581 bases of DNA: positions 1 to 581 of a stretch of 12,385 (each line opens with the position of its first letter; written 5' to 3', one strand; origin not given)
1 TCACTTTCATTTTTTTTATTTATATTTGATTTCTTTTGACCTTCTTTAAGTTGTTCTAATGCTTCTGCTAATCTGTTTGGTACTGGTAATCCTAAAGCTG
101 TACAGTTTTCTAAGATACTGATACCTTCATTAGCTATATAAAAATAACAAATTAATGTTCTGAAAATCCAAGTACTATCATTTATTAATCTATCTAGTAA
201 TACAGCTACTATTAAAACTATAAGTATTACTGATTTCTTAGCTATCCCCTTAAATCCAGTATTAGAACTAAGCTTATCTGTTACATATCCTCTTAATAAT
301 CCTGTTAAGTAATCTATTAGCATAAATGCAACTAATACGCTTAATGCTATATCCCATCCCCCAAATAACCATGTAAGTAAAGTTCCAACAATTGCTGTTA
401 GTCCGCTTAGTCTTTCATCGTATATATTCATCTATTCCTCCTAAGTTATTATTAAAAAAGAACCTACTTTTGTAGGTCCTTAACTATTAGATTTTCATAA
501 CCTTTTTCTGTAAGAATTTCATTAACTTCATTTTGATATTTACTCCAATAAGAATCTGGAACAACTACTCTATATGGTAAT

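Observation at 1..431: TcdE-family holin at the window edge, missed by the ORF track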

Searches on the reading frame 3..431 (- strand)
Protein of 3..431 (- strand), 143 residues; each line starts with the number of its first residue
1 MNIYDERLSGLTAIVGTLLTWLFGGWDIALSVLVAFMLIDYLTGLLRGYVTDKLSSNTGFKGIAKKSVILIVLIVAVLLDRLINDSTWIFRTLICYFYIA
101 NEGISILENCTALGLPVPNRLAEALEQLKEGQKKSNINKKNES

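Call 6: search_protein_families(library=pfam, proteins=[window:3-431:-], max_evalue=0.01)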
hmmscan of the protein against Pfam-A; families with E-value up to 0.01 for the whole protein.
window:3-431:- (143 aa): 1 family
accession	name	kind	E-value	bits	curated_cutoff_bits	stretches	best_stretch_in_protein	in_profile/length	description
PF05105.17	Phage_holin_4_1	-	1.2e-42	145.1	22.2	1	18-130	2-116/116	Bacteriophage holin family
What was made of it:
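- On Phage_holin_4_1 (Pfam PF05105) / TIGR01593 holin_tox_secr: PF05105 scores 145.1 bits against 22.2 over model positions 2-116 of 116 (call 6).
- Checked: PF05105 gives E=1.2e-42 and 145.1 bits against a cut-off of 22.2, covering model positions 2-116 of 116 (call 6).
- Family: PF05105 gives E=1.2e-42 and 145 bits against a cut-off of 22.2, over the full model (call 6).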

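Call 7: search_protein_families(library=ncbifam, proteins=[window:3-431:-], max_evalue=0.01)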
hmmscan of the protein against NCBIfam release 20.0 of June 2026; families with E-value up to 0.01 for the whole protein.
window:3-431:- (143 aa): 2 families
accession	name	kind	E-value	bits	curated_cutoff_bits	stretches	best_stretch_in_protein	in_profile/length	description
TIGR01593.1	holin_tox_secr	subfamily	1.1e-34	119.2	40.2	1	14-136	3-125/128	toxin secretion/phage lysis holin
NF035928.1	holin_1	subfamily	4.6e-10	40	150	1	22-130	2-115/117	bacteriophage holin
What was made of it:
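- On Phage_holin_4_1 (Pfam PF05105) / TIGR01593 holin_tox_secr: TIGR01593 scores 119.2 bits against 40.2 over model positions 3-125 of 128 (call 7).
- On NCBIfam NF035928 holin_1: The score is 40 bits (call 7).
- It belongs to the same Pfam/TIGRFAM family, and the TIGRFAM is explicitly named 'toxin secretion/phage lysis holin' (call 7).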

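Call 8: search_protein_families(library=phrogs, proteins=[window:3-431:-], max_evalue=0.001)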
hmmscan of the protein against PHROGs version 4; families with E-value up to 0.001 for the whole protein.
window:3-431:- (143 aa): 3 families
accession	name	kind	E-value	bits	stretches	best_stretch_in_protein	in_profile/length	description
phrog_199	-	lysis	1e-28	101.4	1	9-139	9-138/545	holin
phrog_16802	-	unknown function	8e-23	81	1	72-140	1-69/74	-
phrog_21233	-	unknown function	1.2e-13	52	1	13-70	13-70/72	-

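Call 10: search_dna_similar(query=window:3-431:-, collection=phages, mode=protein, max_rows=25)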
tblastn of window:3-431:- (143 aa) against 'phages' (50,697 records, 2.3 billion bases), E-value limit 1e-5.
Records with a match: 376; places in all: 377; records where one place covers at least 80% of the query: 331.
Best place of each record, by identity: 60-80% 5; <60% 371.
By first word of the organism name: Staphylococcus 98; Streptococcus 96; Bacillus 59; Clostridium 19; Paenibacillus 16; phage 11; Bacteriophage 9; Ruminococcus 8; Geobacillus 7; Listeria 7; and 23 more.
By host as written in the record: Staphylococcus aureus 46; - 34; Paenibacillus larvae 11; Streptococcus suis 11; Bacillus cereus 9; Staphylococcus sp. 9; Listeria monocytogenes 7; Clostridium_AQ innocuum DA664 6; and 166 more.
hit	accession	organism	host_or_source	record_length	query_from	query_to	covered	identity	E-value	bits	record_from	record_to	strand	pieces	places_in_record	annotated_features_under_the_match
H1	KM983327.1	Clostridium phage phiCT453A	Clostridium tetani ATCC 453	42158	8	134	89%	63.0%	1e-39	146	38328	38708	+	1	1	holin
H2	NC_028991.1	Clostridium phage phiCT453A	Clostridium tetani ATCC 453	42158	8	134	89%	63.0%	1e-39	146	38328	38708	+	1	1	holin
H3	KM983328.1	Clostridium phage phiCT453B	Clostridium tetani ATCC 453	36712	2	134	93%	60.1%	4e-39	144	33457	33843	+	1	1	holin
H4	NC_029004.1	Clostridium phage phiCT453B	Clostridium tetani ATCC 453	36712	2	134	93%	60.1%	4e-39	144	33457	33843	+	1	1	holin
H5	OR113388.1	Clostridium phage vB_CtyS-FA88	Clostridium sp.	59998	12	143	92%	59.8%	1e-37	140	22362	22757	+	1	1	CPH1: putative holin | lysin: endolysin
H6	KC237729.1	Clostridium phage vB_CpeS-CP51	Clostridium perfringens 5147-97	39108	2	133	92%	59.8%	4e-37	139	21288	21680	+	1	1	putative holin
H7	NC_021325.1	Clostridium phage vB_CpeS-CP51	Clostridium perfringens 5147-97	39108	2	133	92%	59.8%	4e-37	139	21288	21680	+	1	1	holin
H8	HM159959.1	Clostridium phage phiCTP1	-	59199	12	143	92%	59.1%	2e-37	139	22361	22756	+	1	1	predicted holin | endolysin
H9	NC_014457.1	Clostridium phage phiCTP1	-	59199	12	143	92%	59.1%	2e-37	139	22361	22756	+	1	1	holin | endolysin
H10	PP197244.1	Terrisporobacter phage TPELB_ph1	Terrisporobacter petrolearius ELB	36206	1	136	95%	57.4%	9e-39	144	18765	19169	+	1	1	holin | hypothetical protein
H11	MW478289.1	Clostridium phage phiCp-A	Clostridium perfringens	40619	20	133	80%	61.4%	4e-33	127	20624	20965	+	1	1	holin (x2)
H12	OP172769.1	Clostridium phage CI644P4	Clostridium_AQ innocuum DA664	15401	17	143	89%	44.9%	2e-22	97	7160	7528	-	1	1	hypothetical protein (x2)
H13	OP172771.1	Clostridium phage CI644P6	Clostridium_AQ innocuum DA664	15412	17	143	89%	44.9%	3e-22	97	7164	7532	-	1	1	hypothetical protein (x2)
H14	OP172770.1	Clostridium phage CI644P5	Clostridium_AQ innocuum DA664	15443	17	143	89%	44.9%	3e-22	97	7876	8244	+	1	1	hypothetical protein (x2)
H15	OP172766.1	Clostridium phage CI644P1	Clostridium_AQ innocuum DA664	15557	17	143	89%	44.9%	3e-22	97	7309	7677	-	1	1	hypothetical protein (x2)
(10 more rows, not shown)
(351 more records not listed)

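Call 12: get_annotated_region(hit=H1, flank=4000)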
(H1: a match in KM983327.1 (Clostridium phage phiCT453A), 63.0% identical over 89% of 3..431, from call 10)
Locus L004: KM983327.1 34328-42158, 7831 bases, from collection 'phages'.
description: Clostridium phage phiCT453A, complete genome.
organism: Clostridium phage phiCT453A (NCBI taxid 1567012)
taxonomy: Viruses; Duplodnaviria; Heunggongvirae; Uroviricota; Caudoviricetes
host: Clostridium tetani ATCC 453; source: -; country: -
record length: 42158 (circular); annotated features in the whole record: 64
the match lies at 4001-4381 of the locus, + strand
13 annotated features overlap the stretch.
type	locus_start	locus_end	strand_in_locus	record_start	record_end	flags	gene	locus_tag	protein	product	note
CDS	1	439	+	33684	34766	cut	-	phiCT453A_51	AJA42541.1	baseplate J protein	phage baseplate J protein, xkdT- and Mu/gp47-like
CDS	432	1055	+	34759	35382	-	-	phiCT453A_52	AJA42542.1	xkdU-like tail protein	xkdU-like phage tail protein, DUF2313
CDS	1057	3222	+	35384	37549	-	-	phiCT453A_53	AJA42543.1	tail fiber protein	phage tail fiber protein containing DUF3751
CDS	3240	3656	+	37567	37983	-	-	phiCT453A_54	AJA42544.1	hypothetical protein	-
CDS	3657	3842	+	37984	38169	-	-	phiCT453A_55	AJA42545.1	hypothetical protein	-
CDS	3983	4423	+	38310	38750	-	-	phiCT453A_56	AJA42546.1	holin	-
CDS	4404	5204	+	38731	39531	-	-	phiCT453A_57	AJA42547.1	N-acetylmuramoyl-L-alanine amidase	N-acetylmuramoyl-L-alanine amidase, PGRP and lysozyme domain protein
CDS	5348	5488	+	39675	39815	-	-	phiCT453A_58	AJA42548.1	hypothetical protein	-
CDS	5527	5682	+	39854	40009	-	-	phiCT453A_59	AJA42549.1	hypothetical protein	-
CDS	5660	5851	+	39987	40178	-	-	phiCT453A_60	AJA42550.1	hypothetical protein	-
CDS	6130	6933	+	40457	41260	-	-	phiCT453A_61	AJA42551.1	hypothetical protein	-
CDS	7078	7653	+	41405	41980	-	-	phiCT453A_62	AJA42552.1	hypothetical protein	-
misc_recomb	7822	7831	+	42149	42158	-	-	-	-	-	attR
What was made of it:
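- Closest known: Holins of Clostridium phages phiCT453A/phiCT453B. Different: The hosts and phage backbones differ; phiCT453A, for example, has baseplate J/XkdT-type genes (baseplate J, XkdU-like) instead of a Dit/Tal siphovirus tail tip (call 12).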

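Call 13: get_annotated_region(hit=H6, flank=4000)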
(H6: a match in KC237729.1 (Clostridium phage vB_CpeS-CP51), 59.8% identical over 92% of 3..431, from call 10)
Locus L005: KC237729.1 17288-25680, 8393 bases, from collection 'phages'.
description: Clostridium phage vB_CpeS-CP51, complete genome.
organism: Clostridium phage vB_CpeS-CP51 (NCBI taxid 1305708)
taxonomy: Viruses; Duplodnaviria; Heunggongvirae; Uroviricota; Caudoviricetes
host: Clostridium perfringens 5147-97; source: -; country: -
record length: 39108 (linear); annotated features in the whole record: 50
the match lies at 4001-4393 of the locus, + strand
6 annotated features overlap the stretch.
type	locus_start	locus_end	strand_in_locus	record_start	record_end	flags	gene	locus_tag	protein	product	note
CDS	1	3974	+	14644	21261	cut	-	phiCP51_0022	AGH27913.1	hypothetical protein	-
CDS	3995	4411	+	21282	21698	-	-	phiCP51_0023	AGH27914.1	putative holin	-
CDS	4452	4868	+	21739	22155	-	-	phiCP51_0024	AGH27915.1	hypothetical protein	-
CDS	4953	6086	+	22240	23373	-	-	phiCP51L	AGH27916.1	endolysin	-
CDS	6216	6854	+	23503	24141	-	-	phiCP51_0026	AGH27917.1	hypothetical protein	-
CDS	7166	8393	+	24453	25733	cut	-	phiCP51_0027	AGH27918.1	hypothetical protein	-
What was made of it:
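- Closest known: Holins of Clostridium phages phiCT453A/phiCT453B. Different: CP51 has an extra small ORF between the holin and the lysin (call 13).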

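Call 17: find_related_loci(query=window:3-431:-, collection=genome_contigs, flank=4000)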
Query window:3-431:- (143 aa) in genome_contigs; peptide patterns used: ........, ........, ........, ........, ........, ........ (x = any residue, [..] = any of these).
441 stretches matched a pattern; 336 encode a relative of the query (tblastn E <= 1e-3); the best 80 are kept; 80 distinct loci.
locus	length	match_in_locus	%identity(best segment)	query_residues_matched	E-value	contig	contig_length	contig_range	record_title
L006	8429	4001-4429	100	1-143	9e-92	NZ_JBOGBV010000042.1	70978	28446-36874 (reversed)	MAG: Paraclostridium sp. isolate WFFMC_MAG_413 k139_270215_flag=0_multi=49.7115_len=70978, whole genome shotgun sequence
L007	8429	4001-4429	86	1-143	6e-80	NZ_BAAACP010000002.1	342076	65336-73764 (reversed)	Paraclostridium tenue strain JCM 6486 sequence02, whole genome shotgun sequence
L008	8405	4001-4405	63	8-143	1e-56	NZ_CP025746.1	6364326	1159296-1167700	Clostridium manihotivorum strain CT4 chromosome, complete genome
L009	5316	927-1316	66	11-141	1e-56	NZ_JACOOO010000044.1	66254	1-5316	Clostridium hominis strain NSJ-6 CP1_SP_D3_30_ctg036, whole genome shotgun sequence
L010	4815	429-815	66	11-140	2e-56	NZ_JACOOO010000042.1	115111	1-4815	Clostridium hominis strain NSJ-6 CP1_SP_D3_30_ctg019, whole genome shotgun sequence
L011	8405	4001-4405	63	8-143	1e-56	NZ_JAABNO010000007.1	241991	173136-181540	Clostridium sp. C8-1-8 NODE_7_length_241991_cov_278.488447, whole genome shotgun sequence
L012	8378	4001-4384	66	8-135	3e-56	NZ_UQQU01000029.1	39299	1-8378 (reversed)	Uncultured Clostridium sp. isolate UMGS558, whole genome shotgun sequence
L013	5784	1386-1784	62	1-133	3e-56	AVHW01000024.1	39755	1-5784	Clostridioides difficile CD160 gcdCD160.contig.24, whole genome shotgun sequence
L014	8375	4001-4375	67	11-135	9e-56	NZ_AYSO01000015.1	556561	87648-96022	Clostridium argentinense CDC 2741 U732.Contig247, whole genome shotgun sequence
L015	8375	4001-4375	66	11-135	9e-56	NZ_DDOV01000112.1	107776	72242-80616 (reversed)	MAG: Clostridium sp. UBA2485 UBA2485_contig_931, whole genome shotgun sequence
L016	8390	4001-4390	64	6-135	1e-55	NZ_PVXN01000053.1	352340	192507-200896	Clostridium thermopalmarium DSM 5974 CPAL_contig000053, whole genome shotgun sequence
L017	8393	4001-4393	65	13-143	3e-55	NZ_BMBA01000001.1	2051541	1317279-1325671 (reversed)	Clostridium zeae strain CSC2 sequence01, whole genome shotgun sequence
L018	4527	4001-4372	65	12-135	4e-55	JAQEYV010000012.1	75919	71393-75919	Clostridiaceae bacterium OF42-15pH9A OF42-15pH9A.Scaf12, whole genome shotgun sequence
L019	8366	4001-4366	68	13-134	9e-55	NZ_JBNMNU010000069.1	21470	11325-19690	MAG: Clostridium sp. isolate 3300053697_61 Ga0535652_0002950, whole genome shotgun sequence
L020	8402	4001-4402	59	5-139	2e-54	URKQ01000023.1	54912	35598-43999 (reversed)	uncultured Clostridium sp. isolate UMGS1088 genome assembly, contig: NODE_229_length_54912_cov_7.099243, whole genome sh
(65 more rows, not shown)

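Call 26: search_protein_families(library=pfam, alignment_id=A1, max_evalue=0.00001)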
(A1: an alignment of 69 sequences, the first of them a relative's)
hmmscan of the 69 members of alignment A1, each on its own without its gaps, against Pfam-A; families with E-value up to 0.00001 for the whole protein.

A. member 1, L006:4422-5231:+ (270 aa): 2 families
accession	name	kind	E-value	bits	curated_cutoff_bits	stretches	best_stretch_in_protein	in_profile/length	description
PF01520.23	Amidase_3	-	7.6e-43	147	27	1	13-180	1-173/174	N-acetylmuramoyl-L-alanine amidase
PF08239.17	SH3_3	-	2.4e-10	40.9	27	1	214-268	1-54/54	Bacterial SH3 domain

B. families by the number of members that match (of 69 scanned): 22 families
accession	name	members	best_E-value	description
PF01520.23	Amidase_3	39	3.1e-54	N-acetylmuramoyl-L-alanine amidase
PF01471.23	PG_binding_1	18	5.9e-25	Putative peptidoglycan binding domain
PF01510.30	Amidase_2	13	9e-27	N-acetylmuramoyl-L-alanine amidase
PF08239.17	SH3_3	12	6.4e-28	Bacterial SH3 domain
PF01183.26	Glyco_hydro_25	9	8.5e-57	Glycosyl hydrolases family 25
PF09374.15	PG_binding_3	6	3.6e-08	Predicted Peptidoglycan domain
PF01832.25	Glucosaminidase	3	8.2e-37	Mannosyl-glycoprotein endo-beta-N-acetylglucosaminidase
PF08460.16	SH3_5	3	1e-10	Bacterial SH3 domain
PF00959.24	Phage_lysozyme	2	2.6e-33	Phage lysozyme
PF07538.16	ChW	1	3e-45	Clostridial hydrophobic W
PF13361.12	UvrD_C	1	3.2e-15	UvrD-like helicase C-terminal domain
PF19127.6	Choline_bind_3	1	1.6e-14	Choline-binding repeat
PF01473.26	Choline_bind_1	1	1.3e-13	Putative cell wall binding repeat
PF13538.12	UvrD_C_2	1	4.4e-11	UvrD-like helicase C-terminal domain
PF01443.25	Viral_helicase1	1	1e-10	Viral superfamily 1 RNA helicase core domain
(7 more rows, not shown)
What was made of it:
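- Up to 68 of 69 downstream ORFs across the wider family carry peptidoglycan-hydrolase domains (call 26).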

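Call 28: search_solved_structures(query=window:3-431:-, max_evalue=1)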
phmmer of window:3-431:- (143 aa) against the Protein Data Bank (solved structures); distinct sequences matched with E-value up to 1: 1.
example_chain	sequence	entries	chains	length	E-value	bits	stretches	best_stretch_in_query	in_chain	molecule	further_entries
6xrr_J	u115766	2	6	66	0.23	14.7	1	7-57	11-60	RHS repeat protein | Rhs1 protein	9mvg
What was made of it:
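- Tried and rejected: No meaningful PDB relative exists; the best hit has E=0.23 (call 28).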

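Call 54: get_annotated_region(hit=H8, flank=3000)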
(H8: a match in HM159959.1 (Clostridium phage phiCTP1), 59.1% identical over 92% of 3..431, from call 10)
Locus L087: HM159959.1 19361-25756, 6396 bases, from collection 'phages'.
description: Clostridium phage phiCTP1, complete genome.
organism: Clostridium phage phiCTP1 (NCBI taxid 871584)
taxonomy: Viruses; Duplodnaviria; Heunggongvirae; Uroviricota; Caudoviricetes
host: -; source: -; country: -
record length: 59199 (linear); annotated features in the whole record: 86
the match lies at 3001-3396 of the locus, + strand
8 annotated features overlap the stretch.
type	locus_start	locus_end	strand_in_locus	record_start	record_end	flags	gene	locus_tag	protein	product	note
CDS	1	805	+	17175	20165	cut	-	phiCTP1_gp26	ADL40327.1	hypothetical phage structural protein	ORF26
CDS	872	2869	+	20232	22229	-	-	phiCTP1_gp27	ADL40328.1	phage protein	ORF27; His-tagged product when expressed in E. coli; does not exhibit lytic activity against C. tyrobutyricum cells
CDS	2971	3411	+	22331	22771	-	-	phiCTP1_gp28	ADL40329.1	predicted holin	ORF28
CDS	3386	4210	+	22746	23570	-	-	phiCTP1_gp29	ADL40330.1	endolysin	ORF29; predicted glucosyl hydrolase; His-tagged product when expressed in E. coli; does not exhibit lytic activity ...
CDS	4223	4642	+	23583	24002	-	-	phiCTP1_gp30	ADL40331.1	hypothetical phage protein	ORF30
CDS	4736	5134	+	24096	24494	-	-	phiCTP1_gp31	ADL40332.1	hypothetical phage protein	ORF31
CDS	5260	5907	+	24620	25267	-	-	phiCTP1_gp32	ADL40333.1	hypothetical phage protein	ORF32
CDS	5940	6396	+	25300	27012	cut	-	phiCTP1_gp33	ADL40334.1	putative helicase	ORF33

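Call 55: get_annotated_region(hit=H10, flank=3000)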
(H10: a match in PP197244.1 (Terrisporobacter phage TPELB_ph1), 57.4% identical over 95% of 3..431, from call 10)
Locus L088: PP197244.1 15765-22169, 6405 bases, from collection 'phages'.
description: Terrisporobacter phage TPELB_ph1, complete genome.
organism: Terrisporobacter phage TPELB_ph1 (NCBI taxid 3141808)
taxonomy: Viruses
host: Terrisporobacter petrolearius ELB; source: particle protected DNA isolation from a culture; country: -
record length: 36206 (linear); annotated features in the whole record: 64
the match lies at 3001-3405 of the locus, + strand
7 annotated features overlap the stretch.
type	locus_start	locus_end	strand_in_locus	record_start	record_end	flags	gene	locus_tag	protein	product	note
CDS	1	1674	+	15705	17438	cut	-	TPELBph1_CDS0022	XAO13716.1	hypothetical protein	-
CDS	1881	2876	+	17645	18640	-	-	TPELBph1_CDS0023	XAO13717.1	integrase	-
CDS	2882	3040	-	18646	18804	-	-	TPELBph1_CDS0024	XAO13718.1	hypothetical protein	-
CDS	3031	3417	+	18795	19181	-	-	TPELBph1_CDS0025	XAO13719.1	holin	-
CDS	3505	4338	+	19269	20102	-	-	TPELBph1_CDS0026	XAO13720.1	endolysin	-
CDS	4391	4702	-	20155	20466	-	-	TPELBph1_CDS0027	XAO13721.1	hypothetical protein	-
CDS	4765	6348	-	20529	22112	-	-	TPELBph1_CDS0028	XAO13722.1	integrase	-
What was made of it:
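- Closest known: Holins of Clostridium phages phiCT453A/phiCT453B. Same: Each is followed by an amidase or endolysin gene (calls 10, 12, 13, 54, 55).
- Each is followed by an amidase or endolysin gene, directly or after one small ORF (calls 10, 12, 13, 54, 55).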

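Call 57: predict_structure(protein=window:3-431:-)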
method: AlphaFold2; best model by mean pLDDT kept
length: 143 residues; sequences in the alignment: 1
mean_pLDDT: 53.3   pTM: 0.26
mean pLDDT of the five models: 53.3, 53.1, 52.9, 48.7, 47.9
residues with pLDDT >= 90: 0; 70-90: 1; 50-70: 101; < 50: 41
segments of 3 or more residues with pLDDT < 50: 1-9, 55-57, 59-63, 80-84, 88-91
pLDDT, mean of each block of 10 residues (from residue 1): 44 54 53 61 60 50 50 52 49 50 51 52 61 60 55
secondary structure, 60 per line:
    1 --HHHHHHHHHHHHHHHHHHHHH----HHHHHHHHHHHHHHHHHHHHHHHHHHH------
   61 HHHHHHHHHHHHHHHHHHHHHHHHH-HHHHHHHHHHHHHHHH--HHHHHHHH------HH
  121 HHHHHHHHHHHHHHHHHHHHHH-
elements in order: H3-23 H28-54 H61-85 H87-102 H105-112 H119-142
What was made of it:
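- On Phage_holin_4_1 (Pfam PF05105) / TIGR01593 holin_tox_secr: The exact number of spans (3 or 4) is inconclusive, and the AlphaFold model is low-confidence (call 57).
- Checked: A low-confidence single-sequence AlphaFold model (pLDDT 53) places helices at 3-23, 28-54, 61-85, 87-102, 105-112 and 119-142 (call 57).
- Tried and rejected: It was used only as a weak hint on helix boundaries, and no fold search was run on it (call 57).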
